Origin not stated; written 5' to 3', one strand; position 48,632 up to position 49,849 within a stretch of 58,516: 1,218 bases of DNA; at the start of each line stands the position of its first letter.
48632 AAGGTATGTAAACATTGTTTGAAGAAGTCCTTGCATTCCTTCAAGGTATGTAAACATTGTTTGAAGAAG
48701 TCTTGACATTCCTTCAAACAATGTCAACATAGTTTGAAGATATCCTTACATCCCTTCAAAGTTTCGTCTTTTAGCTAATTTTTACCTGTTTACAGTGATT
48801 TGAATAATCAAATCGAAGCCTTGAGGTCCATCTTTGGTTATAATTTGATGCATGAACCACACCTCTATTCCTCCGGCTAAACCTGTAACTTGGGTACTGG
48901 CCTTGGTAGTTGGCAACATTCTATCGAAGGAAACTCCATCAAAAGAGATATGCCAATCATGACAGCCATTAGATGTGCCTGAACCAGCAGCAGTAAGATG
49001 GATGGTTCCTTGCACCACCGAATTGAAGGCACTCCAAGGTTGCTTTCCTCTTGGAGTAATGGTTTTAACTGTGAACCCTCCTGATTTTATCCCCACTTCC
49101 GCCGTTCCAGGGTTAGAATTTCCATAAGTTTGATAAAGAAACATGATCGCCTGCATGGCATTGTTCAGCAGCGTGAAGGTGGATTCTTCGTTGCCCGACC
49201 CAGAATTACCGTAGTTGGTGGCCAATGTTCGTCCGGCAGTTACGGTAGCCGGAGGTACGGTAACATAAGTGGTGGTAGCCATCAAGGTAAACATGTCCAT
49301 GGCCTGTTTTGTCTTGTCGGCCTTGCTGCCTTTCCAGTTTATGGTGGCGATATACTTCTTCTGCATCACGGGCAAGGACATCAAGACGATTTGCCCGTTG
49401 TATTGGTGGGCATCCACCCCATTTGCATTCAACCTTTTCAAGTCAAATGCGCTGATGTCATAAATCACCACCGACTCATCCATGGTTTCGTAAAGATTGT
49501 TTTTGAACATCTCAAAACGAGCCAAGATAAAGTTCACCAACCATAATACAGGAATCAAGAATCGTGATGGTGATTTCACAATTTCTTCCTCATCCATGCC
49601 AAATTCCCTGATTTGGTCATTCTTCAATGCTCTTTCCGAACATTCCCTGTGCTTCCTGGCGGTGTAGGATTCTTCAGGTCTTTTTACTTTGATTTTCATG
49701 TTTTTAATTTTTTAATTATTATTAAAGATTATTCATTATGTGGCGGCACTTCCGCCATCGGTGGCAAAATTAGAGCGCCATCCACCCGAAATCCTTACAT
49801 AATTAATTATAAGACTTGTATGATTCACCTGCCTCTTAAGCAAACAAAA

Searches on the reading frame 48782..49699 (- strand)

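Call 8: search_protein_families(library=pfam, proteins=[window:48782-49699:-])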
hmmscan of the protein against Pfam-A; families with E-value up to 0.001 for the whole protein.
window:48782-49699:- (305 aa): 0 families

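Call 56: search_protein_families(library=pfam, max_evalue=5, proteins=[window:48782-49699:-])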
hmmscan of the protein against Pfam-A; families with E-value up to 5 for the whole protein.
window:48782-49699:- (305 aa): 0 families

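Call 57: search_protein_families(library=phrogs, max_evalue=1, proteins=[window:48782-49699:-])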
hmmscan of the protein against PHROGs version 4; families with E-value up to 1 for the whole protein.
window:48782-49699:- (305 aa): 1 family
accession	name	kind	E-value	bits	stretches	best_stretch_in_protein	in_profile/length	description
phrog_22539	-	unknown function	0.036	13.8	1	61-212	467-620/626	-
